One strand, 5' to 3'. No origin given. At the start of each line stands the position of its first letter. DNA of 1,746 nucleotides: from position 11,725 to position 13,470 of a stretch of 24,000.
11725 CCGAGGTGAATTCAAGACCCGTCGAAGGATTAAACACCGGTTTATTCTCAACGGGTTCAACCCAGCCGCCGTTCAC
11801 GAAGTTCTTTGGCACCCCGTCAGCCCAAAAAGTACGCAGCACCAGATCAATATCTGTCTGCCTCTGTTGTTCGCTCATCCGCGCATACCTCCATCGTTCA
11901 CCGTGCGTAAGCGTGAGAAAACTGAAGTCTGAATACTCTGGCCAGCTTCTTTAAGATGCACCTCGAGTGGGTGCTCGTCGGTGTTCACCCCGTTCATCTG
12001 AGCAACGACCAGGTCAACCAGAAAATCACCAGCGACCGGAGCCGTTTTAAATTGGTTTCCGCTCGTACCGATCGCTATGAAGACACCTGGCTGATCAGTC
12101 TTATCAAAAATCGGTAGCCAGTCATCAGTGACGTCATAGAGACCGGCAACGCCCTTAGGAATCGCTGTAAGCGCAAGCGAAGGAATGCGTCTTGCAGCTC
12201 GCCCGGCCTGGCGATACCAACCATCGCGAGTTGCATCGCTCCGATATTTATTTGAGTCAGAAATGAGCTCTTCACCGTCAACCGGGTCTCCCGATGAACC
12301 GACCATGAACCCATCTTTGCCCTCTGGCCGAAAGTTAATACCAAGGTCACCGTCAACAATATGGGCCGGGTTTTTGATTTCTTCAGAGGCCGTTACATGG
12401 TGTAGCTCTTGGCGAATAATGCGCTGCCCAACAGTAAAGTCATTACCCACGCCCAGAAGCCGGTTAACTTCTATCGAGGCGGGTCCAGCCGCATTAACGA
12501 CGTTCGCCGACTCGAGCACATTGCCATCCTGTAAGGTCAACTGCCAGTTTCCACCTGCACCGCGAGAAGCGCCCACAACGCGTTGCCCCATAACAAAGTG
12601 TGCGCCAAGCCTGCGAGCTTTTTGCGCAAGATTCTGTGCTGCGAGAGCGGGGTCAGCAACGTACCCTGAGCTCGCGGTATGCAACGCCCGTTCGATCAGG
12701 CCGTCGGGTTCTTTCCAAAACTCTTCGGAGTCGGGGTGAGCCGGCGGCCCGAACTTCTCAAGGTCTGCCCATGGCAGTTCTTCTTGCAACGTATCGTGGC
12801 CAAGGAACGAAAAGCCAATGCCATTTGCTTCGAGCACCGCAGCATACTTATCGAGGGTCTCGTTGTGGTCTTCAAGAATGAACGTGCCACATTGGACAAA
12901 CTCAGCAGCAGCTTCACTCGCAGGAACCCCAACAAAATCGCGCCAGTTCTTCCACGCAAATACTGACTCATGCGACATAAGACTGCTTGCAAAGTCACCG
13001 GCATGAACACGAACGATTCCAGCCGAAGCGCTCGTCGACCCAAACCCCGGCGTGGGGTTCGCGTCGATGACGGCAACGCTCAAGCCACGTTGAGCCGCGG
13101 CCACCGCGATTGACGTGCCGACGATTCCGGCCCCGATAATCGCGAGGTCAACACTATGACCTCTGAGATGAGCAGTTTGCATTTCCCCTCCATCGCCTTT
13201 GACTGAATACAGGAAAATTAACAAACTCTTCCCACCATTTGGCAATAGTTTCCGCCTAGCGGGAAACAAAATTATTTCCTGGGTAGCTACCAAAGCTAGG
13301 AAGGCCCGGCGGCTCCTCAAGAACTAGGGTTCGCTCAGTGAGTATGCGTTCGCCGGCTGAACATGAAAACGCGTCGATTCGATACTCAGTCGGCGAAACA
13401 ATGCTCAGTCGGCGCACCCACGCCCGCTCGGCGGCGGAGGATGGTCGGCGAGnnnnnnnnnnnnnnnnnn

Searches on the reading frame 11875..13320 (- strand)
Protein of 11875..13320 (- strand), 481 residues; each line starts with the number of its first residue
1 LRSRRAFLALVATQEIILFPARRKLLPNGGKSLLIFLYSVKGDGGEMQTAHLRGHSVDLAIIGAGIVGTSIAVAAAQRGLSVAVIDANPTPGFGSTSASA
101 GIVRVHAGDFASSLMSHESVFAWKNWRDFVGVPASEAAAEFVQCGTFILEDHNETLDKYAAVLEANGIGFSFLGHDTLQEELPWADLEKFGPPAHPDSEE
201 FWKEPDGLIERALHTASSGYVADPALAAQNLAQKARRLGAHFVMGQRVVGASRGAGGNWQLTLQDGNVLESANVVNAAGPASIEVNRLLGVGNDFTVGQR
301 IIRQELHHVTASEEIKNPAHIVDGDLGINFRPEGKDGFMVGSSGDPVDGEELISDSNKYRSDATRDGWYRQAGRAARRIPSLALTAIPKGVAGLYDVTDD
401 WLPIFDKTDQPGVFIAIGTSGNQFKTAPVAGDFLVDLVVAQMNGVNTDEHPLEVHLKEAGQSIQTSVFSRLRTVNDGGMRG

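Call 4: search_protein_families(library=pfam, proteins=[window:11875-13320:-])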
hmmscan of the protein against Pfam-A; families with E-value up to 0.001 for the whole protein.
window:11875-13320:- (481 aa): 6 families
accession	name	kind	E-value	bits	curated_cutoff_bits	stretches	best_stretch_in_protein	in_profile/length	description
PF01266.30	DAO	-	7.6e-50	170.8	27.9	1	58-437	1-353/353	FAD dependent oxidoreductase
PF13450.12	NAD_binding_8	-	7.3e-07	29.8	21.9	1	61-105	1-45/68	NAD(P)-binding Rossmann-like domain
PF07992.20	Pyr_redox_2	-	2.7e-05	24.2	26.1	1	58-91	144-177/291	Pyridine nucleotide-disulphide oxidoreductase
PF03486.20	HI0933_like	-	4.1e-05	23.6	50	0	58-92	2-36/244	HI0933-like protein Rossmann domain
PF02737.24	3HCDH_N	-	8.8e-05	22.9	22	1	59-89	2-32/180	3-hydroxyacyl-CoA dehydrogenase, NAD binding domain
PF00070.33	Pyr_redox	-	0.0004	21.3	22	0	59-92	2-35/82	Pyridine nucleotide-disulphide oxidoreductase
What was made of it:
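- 11875..13182 (-): DAO-family FAD amine oxidase/dehydrogenase, 435 aa from the ATG. The mechanical ORF extends to a TTG at 13320. PF01266, E 7.6e-50, covering the full profile (call 4).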

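Call 5: search_protein_families(library=ncbifam, proteins=[window:11875-13320:-])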
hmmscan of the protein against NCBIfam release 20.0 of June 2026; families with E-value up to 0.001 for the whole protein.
window:11875-13320:- (481 aa): 44 families (the best 25 are shown)
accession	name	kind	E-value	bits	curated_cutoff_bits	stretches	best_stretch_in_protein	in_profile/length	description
TIGR02352.1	thiamin_ThiO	equivalog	3.2e-16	59.4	250.8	1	60-440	2-349/351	glycine oxidase ThiO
NF008425.0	PRK11259.1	equivalog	2.6e-15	56.3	257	2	211-443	137-363/377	N-methyl-L-tryptophan oxidase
NF002480.1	PRK01747.1-1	equivalog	9.7e-13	47.4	540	1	56-163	248-354/645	bifunctional tRNA (5-methylaminomethyl-2-thiouridine)(34)-methyltransferase MnmC2/FAD-dependent 5-carboxymethylaminomethyl-2-thiouridine(34)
TIGR03197.1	MnmC_Cterm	equivalog_domain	1.6e-12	47.2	174.2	1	59-165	2-108/400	FAD-dependent 5-carboxymethylaminomethyl-2-thiouridine(34) oxidoreductase MnmC1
NF033460.1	glycerol3P_ox_II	equivalog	8.6e-12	44.9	460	2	57-108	2-51/361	type 2 glycerol-3-phosphate oxidase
TIGR03364.1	HpnW_proposed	hypoth_equivalog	6.1e-11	42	285.1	1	58-188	2-128/365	TIGR03364 family FAD-dependent oxidoreductase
NF005951.1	PRK08020.1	equivalog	9.5e-09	34.5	590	1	56-126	2-69/388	3-demethoxyubiquinol 3-hydroxylase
NF009906.0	PRK13369.1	equivalog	1.5e-08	33.7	352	1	56-100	6-49/502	glycerol-3-phosphate dehydrogenase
NF008726.1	PRK11728.1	equivalog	2.2e-08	33.3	299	1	58-183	2-128/389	L-2-hydroxyglutarate oxidase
NF008899.0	PRK12266.1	equivalog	8.7e-08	31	360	1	55-91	5-41/508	glycerol-3-phosphate dehydrogenase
NF001933.0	PRK00711.1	subfamily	1.2e-07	31.2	383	1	59-103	3-47/429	D-amino acid dehydrogenase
TIGR02032.1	GG-red-SF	subfamily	1.9e-07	31.1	158.8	1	58-92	2-36/297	geranylgeranyl reductase family protein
NF004318.0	PRK05714.1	equivalog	2e-07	30.1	653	0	57-114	5-62/407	2-octaprenyl-3-methyl-6-methoxy-1,4-benzoquinol hydroxylase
NF005612.0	PRK07364.1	equivalog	6.8e-07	28.1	487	1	48-90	10-52/415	FAD-dependent hydroxylase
TIGR01790.1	carotene-cycl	subfamily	1.5e-06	27.6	209.5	1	58-96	1-39/387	lycopene cyclase family protein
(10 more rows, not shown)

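Call 16: search_solved_structures(query=window:11875-13182:-, max_evalue=0.001)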
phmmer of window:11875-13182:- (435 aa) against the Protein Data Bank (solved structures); distinct sequences matched with E-value up to 0.001: 11.
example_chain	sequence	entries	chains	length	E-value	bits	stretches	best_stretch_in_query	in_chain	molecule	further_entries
1y56_B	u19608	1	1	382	2.4e-08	36.5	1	12-393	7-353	sarcosine oxidase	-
6j38_A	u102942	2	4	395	9.4e-08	34.6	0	7-57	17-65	FAD-dependent glycine oxydase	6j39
4ysh_A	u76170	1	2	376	8.5e-07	31.4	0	9-65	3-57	Glycine oxidase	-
7exs_A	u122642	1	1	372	2.3e-05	26.7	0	187-393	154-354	Sarcosine oxidase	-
3axb_A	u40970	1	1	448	9.8e-05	24.6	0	11-205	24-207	Putative oxidoreductase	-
3vqr_A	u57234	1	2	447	9.9e-05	24.6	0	11-205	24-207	Putative oxidoreductase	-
9woz_A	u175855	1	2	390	0.00033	22.9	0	4-61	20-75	Glycine oxidase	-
7cyx_A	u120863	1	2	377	0.00049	22.3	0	11-61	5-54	Glycine oxidase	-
1ng3_A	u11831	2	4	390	0.00056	22.1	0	4-61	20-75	Glycine oxidase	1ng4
7fgp_A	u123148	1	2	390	0.00082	21.6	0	5-234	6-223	Glycine/D-amino acid oxidase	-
5fjm_A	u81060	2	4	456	0.00083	21.6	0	11-89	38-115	L-AMINO ACID DEAMINASE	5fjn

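Call 34: find_homologous_proteins(query=window:11875-13182:-)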
Query window:11875-13182:- (435 aa): 264 proteins with E <= 0.001 among 8000 candidates; the best 120 are listed.
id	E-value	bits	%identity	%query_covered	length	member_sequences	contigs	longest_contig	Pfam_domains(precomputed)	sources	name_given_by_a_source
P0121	1.7e-289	978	100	100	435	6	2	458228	PF01266.31,PF13450.13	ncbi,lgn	ncbi:MAG: NAD(P)/FAD-dependent oxidoreductase [Microbacteriaceae bacterium]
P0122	3.6e-176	604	62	100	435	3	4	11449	PF01266.31,PF13450.13,PF12831.14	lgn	-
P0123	7.2e-166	570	59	100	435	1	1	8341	PF01266.31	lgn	-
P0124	1.6e-154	533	58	97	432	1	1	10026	PF01266.31,PF00890.31,PF07992.21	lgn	-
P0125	7.3e-153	528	56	98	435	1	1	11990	PF01266.31,PF13450.13,PF00890.31,PF07992.21,PF03486.21,PF12831.14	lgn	-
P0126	8.0e-150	518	55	97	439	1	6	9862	PF01266.31,PF00890.31,PF07992.21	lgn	-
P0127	4.8e-147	508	55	97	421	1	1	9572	PF01266.31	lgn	-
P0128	3.0e-144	499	55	99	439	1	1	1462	PF01266.31,PF13450.13,PF07992.21,PF00070.34,PF12831.14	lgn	-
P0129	1.4e-143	497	56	100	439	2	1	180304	PF01266.31,PF13450.13,PF07992.21,PF12831.14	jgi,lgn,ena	-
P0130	3.3e-139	483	53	98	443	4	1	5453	PF01266.31,PF13450.13,PF07992.21,PF00070.34,PF01494.26,PF02737.25,PF12831.14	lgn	-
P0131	4.9e-138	479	52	98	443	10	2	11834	PF01266.31,PF13450.13,PF07992.21,PF00070.34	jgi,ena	-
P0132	9.8e-135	468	52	98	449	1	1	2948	PF01266.31,PF13450.13,PF07992.21,PF00070.34,PF12831.14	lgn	-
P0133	1.5e-133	464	48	99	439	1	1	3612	PF01266.31,PF07992.21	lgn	-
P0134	6.1e-131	455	52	97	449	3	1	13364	PF01266.31,PF13450.13,PF07992.21,PF00070.34,PF12831.14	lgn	-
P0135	1.9e-130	454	51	98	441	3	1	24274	PF01266.31,PF12831.14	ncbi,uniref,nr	ncbi:FAD-binding oxidoreductase [Curtobacterium sp. MCBD17_028]|uniref:NAD(P)/FAD-dependent oxidored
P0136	2.8e-129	450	49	98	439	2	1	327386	PF01266.31,PF13450.13,PF07992.21,PF00070.34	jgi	jgi:sarcosine oxidase subunit beta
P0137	4.2e-124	433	46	100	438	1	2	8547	PF01266.31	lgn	-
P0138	3.8e-115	403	47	98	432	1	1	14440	PF01266.31,PF07992.21,PF03486.21,PF12831.14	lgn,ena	-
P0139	4.1e-114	400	46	96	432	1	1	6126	PF01266.31,PF13450.13,PF00890.31,PF07992.21,PF00070.34,PF02737.25,PF12831.14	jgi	jgi:sarcosine oxidase subunit beta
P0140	4.6e-112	393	47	96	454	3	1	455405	PF01266.31,PF07992.21,PF12831.14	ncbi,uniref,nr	ncbi:NAD(P)/FAD-dependent oxidoreductase [Propionicicella superfundia]|uniref:NAD(P)/FAD-dependent o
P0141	1.1e-109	385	46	97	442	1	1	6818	PF01266.31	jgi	jgi:sarcosine oxidase subunit beta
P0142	3.3e-106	374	44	97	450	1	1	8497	PF01266.31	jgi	jgi:sarcosine oxidase subunit beta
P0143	3.7e-106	374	44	97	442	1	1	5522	PF01266.31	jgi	jgi:sarcosine oxidase subunit beta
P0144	6.1e-105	370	46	97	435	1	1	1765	PF01266.31,PF13450.13,PF00890.31,PF07992.21,PF12831.14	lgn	-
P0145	2.4e-103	364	44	93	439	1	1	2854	PF01266.31,PF13450.13,PF07992.21,PF00070.34,PF12831.14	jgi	-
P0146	7.7e-103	363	45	97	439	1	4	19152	PF01266.31,PF07992.21,PF00070.34,PF12831.14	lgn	-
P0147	6.7e-102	360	44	97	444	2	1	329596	PF01266.31,PF07992.21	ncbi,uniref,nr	ncbi:NAD(P)/FAD-dependent oxidoreductase [Microtetraspora niveoalba]|uniref:NAD(P)/FAD-dependent oxi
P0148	2.3e-101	358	44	97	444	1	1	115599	PF01266.31,PF07992.21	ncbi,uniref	ncbi:FAD-dependent oxidoreductase [Microbispora sp. NPDC046933]|uniref:NAD(P)/FAD-dependent oxidored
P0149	2.4e-100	355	44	97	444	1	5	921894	PF01266.31,PF07992.21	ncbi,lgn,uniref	ncbi:NAD(P)/FAD-dependent oxidoreductase [Sphaerimonospora mesophila]|uniref:NAD(P)/FAD-dependent ox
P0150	9.4e-100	353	42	98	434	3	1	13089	PF01946.24,PF01266.31,PF13450.13,PF00890.31,PF07992.21,PF01134.29,PF12831.14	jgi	-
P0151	1.5e-99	352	44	97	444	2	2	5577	PF01266.31,PF07992.21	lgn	-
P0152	1.7e-99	352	43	98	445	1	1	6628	PF01266.31,PF00890.31,PF07992.21,PF03486.21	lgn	-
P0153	5.1e-99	350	42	98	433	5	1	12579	PF01266.31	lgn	-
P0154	9.6e-99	349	45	91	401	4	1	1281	PF01266.31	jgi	jgi:sarcosine oxidase subunit beta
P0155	7.7e-97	343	40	99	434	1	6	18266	PF01266.31,PF13450.13,PF00890.31,PF07992.21,PF00070.34,PF12831.14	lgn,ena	-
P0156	4.3e-96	341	44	97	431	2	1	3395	PF01266.31,PF13450.13,PF00890.31,PF07992.21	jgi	jgi:sarcosine oxidase subunit beta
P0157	7.5e-96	340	42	98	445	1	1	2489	PF01266.31,PF13450.13,PF07992.21,PF01134.29,PF12831.14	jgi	jgi:sarcosine oxidase subunit beta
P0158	8.4e-96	340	43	97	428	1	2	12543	PF01266.31,PF13450.13,PF07992.21,PF00070.34,PF12831.14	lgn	-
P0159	9.7e-96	339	42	98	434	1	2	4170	PF01266.31,PF01593.31,PF13450.13,PF00890.31,PF07992.21,PF00070.34,PF01134.29,PF12831.14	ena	-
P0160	5.7e-95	337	41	97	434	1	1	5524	PF01266.31,PF13450.13,PF00890.31,PF07992.21,PF00070.34,PF12831.14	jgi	-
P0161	4.3e-92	327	41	99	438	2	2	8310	PF01266.31,PF13450.13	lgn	-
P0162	9.4e-92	326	42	97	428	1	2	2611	PF01266.31,PF13450.13,PF07992.21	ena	-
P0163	7.4e-90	320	41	97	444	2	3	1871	PF01266.31,PF07992.21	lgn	-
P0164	9.7e-90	320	37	94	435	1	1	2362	PF01266.31,PF13450.13,PF07992.21,PF00070.34,PF01134.29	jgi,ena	-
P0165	1.9e-87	312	37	96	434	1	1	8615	PF01266.31,PF13450.13,PF07992.21,PF04820.21,PF01134.29,PF01494.26,PF12831.14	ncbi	-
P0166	3.2e-86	308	38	97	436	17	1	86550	PF01266.31,PF00070.34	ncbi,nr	ncbi:MAG TPA: FAD-dependent oxidoreductase [Euzebyales bacterium]|nr:FAD-dependent oxidoreductase [E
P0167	2.5e-85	305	38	96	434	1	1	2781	PF01266.31,PF07992.21,PF00070.34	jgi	jgi:sarcosine oxidase subunit beta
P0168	1.4e-84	303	38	96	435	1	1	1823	PF01266.31,PF01494.26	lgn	-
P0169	3.0e-84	302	38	97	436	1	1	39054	PF01266.31,PF01494.26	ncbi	ncbi:FAD-binding oxidoreductase [soil metagenome]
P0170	1.0e-83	300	38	97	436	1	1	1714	PF01266.31,PF01494.26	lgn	-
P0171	1.3e-83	299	40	98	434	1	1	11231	PF01266.31,PF13450.13,PF00890.31,PF12831.14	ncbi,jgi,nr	ncbi:MAG: FAD-binding oxidoreductase [Bifidobacteriaceae bacterium]|jgi:glycine/D-amino acid oxidase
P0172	1.3e-83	299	37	92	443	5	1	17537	PF01266.31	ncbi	-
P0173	1.7e-83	299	38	93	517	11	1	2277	PF01266.31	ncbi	-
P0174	2.3e-83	299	36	94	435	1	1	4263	PF01266.31,PF07992.21,PF01134.29,PF01494.26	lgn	-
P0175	2.5e-83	298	37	92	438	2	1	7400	PF01266.31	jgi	jgi:sarcosine oxidase subunit beta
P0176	2.7e-83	298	35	92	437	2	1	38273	PF01266.31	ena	-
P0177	3.6e-83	298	38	96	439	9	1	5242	PF01266.31,PF07992.21,PF00070.34,PF01494.26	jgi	jgi:sarcosine oxidase subunit beta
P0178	5.5e-83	297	40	96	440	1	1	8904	PF01266.31,PF01494.26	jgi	jgi:sarcosine oxidase subunit beta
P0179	8.5e-83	297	36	93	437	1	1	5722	PF01266.31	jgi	jgi:sarcosine oxidase, subunit beta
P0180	1.0e-82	296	38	96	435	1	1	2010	PF01266.31,PF07992.21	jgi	jgi:sarcosine oxidase, subunit beta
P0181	1.2e-82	296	36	94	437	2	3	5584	PF01266.31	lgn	-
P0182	1.2e-82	296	35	94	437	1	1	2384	PF01266.31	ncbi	ncbi:MAG TPA: FAD-dependent oxidoreductase [Acidimicrobiia bacterium]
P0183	1.2e-82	296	38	97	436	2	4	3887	PF01266.31,PF01494.26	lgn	-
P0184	1.4e-82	296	36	92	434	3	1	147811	PF01266.31,PF01134.29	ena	-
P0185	1.7e-82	296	38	97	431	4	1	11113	PF01266.31,PF07992.21,PF00070.34,PF01134.29,PF12831.14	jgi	jgi:sarcosine oxidase subunit beta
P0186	1.9e-82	296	38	97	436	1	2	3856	PF01266.31,PF01494.26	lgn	-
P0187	3.1e-82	295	39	97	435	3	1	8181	PF01266.31,PF13450.13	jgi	-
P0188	5.1e-82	294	37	97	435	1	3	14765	PF01266.31,PF13450.13,PF00890.31,PF01134.29,PF01494.26,PF12831.14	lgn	-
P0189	7.6e-82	294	39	97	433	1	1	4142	PF01266.31,PF13450.13,PF03486.21,PF01494.26,PF12831.14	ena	-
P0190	8.3e-82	293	40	98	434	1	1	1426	PF01266.31,PF13450.13,PF00890.31,PF07992.21,PF01134.29,PF12831.14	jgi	jgi:glycine/D-amino acid oxidase-like deaminating enzyme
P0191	1.3e-81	293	38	97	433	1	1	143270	PF01266.31,PF07992.21,PF00070.34,PF01134.29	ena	-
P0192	3.5e-81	291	38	97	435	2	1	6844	PF01266.31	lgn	-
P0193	4.8e-81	291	37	96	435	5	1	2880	PF01266.31,PF13450.13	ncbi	-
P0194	5.4e-81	291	38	96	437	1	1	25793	PF01266.31,PF07992.21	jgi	jgi:sarcosine oxidase subunit beta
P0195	6.8e-81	290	37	97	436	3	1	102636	PF01266.31,PF00070.34,PF01494.26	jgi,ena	-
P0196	7.6e-81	290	36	93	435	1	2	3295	PF01266.31,PF13450.13,PF07992.21,PF00070.34,PF01134.29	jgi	jgi:glycine/D-amino acid oxidase-like deaminating enzyme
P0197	9.6e-81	290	39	96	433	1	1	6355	PF01266.31,PF00890.31,PF01134.29,PF01494.26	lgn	-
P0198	1.2e-80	290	39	97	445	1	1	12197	PF01266.31,PF01494.26,PF12831.14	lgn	-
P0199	1.4e-80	289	37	93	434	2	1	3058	PF01266.31,PF01494.26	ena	-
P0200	3.4e-80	288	37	96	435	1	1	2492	PF01266.31,PF07992.21,PF01494.26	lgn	-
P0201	3.8e-80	288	40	96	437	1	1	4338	PF01266.31,PF13450.13,PF00890.31,PF07992.21,PF01494.26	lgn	-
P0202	4.7e-80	288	39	96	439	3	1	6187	PF01266.31,PF07992.21,PF00070.34,PF01494.26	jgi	jgi:sarcosine oxidase, subunit beta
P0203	5.1e-80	288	40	98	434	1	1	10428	PF01266.31,PF13450.13,PF00890.31,PF01134.29,PF12831.14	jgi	jgi:glycine/D-amino acid oxidase-like deaminating enzyme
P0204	5.8e-80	287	40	96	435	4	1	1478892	PF01266.31,PF13450.13,PF00890.31,PF07992.21,PF00070.34,PF01494.26,PF12831.14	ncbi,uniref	ncbi:FAD-binding oxidoreductase [Streptomyces sp. NPDC046925]|uniref:NAD(P)/FAD-dependent oxidoreduc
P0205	7.2e-80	287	39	97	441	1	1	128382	PF01266.31,PF00890.31,PF07992.21,PF00070.34,PF12831.14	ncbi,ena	-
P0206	1.1e-79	287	35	93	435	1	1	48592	PF01266.31,PF00996.25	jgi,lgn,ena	-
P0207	1.2e-79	286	36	92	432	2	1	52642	PF01266.31,PF01494.26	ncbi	-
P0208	1.4e-79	286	35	96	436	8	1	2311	PF01266.31,PF07992.21,PF12831.14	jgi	jgi:sarcosine oxidase subunit beta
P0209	3.1e-79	285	39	98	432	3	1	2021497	PF01266.31,PF13450.13,PF00890.31,PF07992.21,PF01494.26,PF12831.14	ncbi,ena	-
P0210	5.2e-79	284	38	96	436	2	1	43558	PF01266.31,PF13450.13,PF00890.31,PF07992.21,PF00070.34,PF12831.14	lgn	-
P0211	6.1e-79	284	36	97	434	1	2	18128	PF01266.31,PF13450.13,PF00890.31,PF00070.34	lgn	-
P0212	7.2e-79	284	41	98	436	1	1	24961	PF01266.31,PF13450.13,PF00890.31,PF07992.21,PF12831.14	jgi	jgi:glycine/D-amino acid oxidase-like deaminating enzyme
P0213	8.0e-79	284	37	96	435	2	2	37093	PF01266.31,PF00890.31,PF07992.21,PF00070.34,PF01494.26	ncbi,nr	ncbi:MAG: FAD-binding oxidoreductase [Actinomycetia bacterium]|nr:FAD-binding oxidoreductase [Actino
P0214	8.1e-79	284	39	91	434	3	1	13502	PF01266.31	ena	-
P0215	1.1e-78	283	37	94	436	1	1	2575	PF01266.31,PF13450.13,PF00890.31,PF07992.21,PF00070.34,PF01494.26,PF12831.14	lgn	-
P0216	1.3e-78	283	37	96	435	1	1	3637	PF01266.31,PF01494.26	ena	-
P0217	1.7e-78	283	34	92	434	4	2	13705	PF01266.31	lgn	-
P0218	2.1e-78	282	34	93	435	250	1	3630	PF01266.31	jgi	-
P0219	2.6e-78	282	38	96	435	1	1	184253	PF01266.31,PF07992.21,PF01494.26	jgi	jgi:sarcosine oxidase, subunit beta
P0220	3.8e-78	281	40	97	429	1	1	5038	PF01266.31,PF13450.13,PF00890.31,PF12831.14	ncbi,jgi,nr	ncbi:MAG: FAD-binding oxidoreductase [Bifidobacteriaceae bacterium]|jgi:glycine/D-amino acid oxidase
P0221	4.0e-78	281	37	96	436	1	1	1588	PF01266.31,PF07992.21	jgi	jgi:sarcosine oxidase subunit beta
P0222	4.2e-78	281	39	95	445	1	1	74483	PF01266.31,PF07992.21,PF00070.34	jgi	jgi:sarcosine oxidase subunit beta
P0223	4.9e-78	281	39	99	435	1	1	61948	PF01266.31,PF13450.13,PF07992.21,PF00070.34,PF12831.14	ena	-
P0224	7.7e-78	280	34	92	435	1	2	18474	PF01266.31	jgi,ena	jgi:sarcosine oxidase subunit beta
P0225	8.5e-78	280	37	96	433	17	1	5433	PF01266.31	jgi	jgi:sarcosine oxidase, subunit beta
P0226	1.0e-77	280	36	93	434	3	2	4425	PF01266.31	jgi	jgi:sarcosine oxidase subunit beta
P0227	1.3e-77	280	35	93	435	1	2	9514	PF01266.31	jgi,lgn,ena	jgi:sarcosine oxidase subunit beta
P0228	1.4e-77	280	35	94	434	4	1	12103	PF01266.31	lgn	-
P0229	3.0e-77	278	36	92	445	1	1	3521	PF01266.31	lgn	-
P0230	3.1e-77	278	35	97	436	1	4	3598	PF01266.31,PF07992.21,PF01134.29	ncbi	-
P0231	4.1e-77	278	35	94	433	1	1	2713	PF01266.31,PF07992.21,PF12831.14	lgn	-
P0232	4.9e-77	278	35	94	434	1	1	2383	PF01266.31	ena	-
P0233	7.1e-77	277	34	96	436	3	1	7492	PF01266.31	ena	-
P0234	7.8e-77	277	36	93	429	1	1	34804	PF01266.31,PF13450.13,PF00890.31,PF07992.21,PF00070.34,PF04820.21,PF01494.26,PF12831.14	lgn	-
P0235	8.6e-77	277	35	96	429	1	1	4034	PF01266.31,PF13450.13,PF00890.31,PF07992.21,PF00070.34,PF01494.26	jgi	jgi:sarcosine oxidase subunit beta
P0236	8.7e-77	277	36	92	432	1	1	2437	PF01266.31,PF12831.14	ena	-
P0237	1.1e-76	277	35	97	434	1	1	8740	PF01266.31,PF00070.34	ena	-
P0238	1.2e-76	276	38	97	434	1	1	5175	PF01266.31,PF13450.13,PF07992.21,PF00070.34,PF01494.26,PF12831.14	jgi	jgi:sarcosine oxidase subunit beta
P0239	1.4e-76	276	39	97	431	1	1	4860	PF01266.31,PF13450.13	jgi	jgi:glycine/D-amino acid oxidase-like deaminating enzyme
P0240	1.6e-76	276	34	93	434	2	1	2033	PF01266.31,PF00890.31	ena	-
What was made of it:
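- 11875..13182 (-): A 100% identical 435-aa protein is in the database (call 34).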

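Call 38: find_encoding_contigs(protein=P0204, flank=8000, max_places=1)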
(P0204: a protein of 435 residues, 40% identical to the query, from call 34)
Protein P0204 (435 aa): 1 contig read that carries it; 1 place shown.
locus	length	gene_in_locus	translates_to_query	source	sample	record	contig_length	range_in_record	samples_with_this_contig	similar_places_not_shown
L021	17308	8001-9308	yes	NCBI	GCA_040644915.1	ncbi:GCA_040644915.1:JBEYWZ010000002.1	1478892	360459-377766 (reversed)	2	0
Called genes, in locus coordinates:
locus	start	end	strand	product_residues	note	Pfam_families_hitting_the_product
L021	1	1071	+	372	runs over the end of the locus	PF00291:PALP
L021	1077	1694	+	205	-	PF01810:LysE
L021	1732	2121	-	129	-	PF18029:Glyoxalase_6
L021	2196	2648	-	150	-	PF01047:MarR, PF12802:MarR_2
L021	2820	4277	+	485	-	PF00083:Sugar_tr, PF07690:MFS_1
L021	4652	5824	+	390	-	PF00144:Beta-lactamase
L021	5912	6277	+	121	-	PF00903:Glyoxalase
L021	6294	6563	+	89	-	PF08922:DUF1905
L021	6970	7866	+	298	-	PF00126:HTH_1, PF03466:LysR_substrate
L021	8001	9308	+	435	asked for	PF00070:Pyr_redox (faint), PF00890:FAD_binding_2 (faint), PF01266:DAO, PF01494:FAD_binding_3 (faint), PF07992:Pyr_redox_2 (faint), PF12831:FAD_oxidored (faint), PF13450:NAD_binding_8 (weak)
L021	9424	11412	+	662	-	PF07676:PD40 (weak), PF02129:Peptidase_S15, PF00561:Abhydrolase_1 (faint), PF20434:BD-FAE (faint), PF00326:Peptidase_S9, PF01738:DLH (weak), PF12146:Hydrolase_4 (faint)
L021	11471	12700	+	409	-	PF17853:GGDEF_2, PF13556:HTH_30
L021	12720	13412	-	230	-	PF00440:TetR_N (weak), PF02909:TetR_C_1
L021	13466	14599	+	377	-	PF00070:Pyr_redox (faint), PF01266:DAO (faint), PF01494:FAD_binding_3, PF01593:Amino_oxidase (faint), PF07992:Pyr_redox_2 (weak), PF13450:NAD_binding_8 (weak)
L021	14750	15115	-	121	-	-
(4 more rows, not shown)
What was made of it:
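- Tried and rejected: DAO paralogue context in Streptomyces (call 38).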

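Call 54: predict_structure(alignment_id=A1)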
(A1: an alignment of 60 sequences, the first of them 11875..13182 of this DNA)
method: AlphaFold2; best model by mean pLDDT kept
length: 435 residues; sequences in the alignment: 60
mean_pLDDT: 93.8   pTM: 0.93
mean pLDDT of the five models: 93.8, 93.6, 93.4, 93.2, 92.9
residues with pLDDT >= 90: 390; 70-90: 31; 50-70: 7; < 50: 7
segments of 3 or more residues with pLDDT < 50: 1-5
pLDDT, mean of each block of 10 residues (from residue 1): 53 98 99 98 96 94 93 98 97 98 89 95 98 97 95 95 97 97 99 98 94 96 97 96 96 94 93 96 94 93 92 91 96 93 93 94 97 88 96 96 97 96 89 52
secondary structure, 60 per line:
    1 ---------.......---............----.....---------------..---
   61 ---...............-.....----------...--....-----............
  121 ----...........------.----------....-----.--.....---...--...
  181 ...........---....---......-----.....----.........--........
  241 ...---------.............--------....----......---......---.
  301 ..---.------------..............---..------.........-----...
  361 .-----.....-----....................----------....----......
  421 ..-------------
elements in order: E10-16 H20-31 E36-40 H64-78 H80-84 E95-97 E100-103 H109-120 E125-128 H129-135 H153-156 E165-169 E173-175 H178-191 E195-198 E202-207 E213-217 E222-230 H233-243 E253-265 E274-277 E282-287 E291-296 H319-332 E344-352 E358-361 E367-371 H377-396 E407-410 E415-418 H419-422
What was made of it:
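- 11875..13182 (-): The AF2 model has pLDDT 93.8 (call 54).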
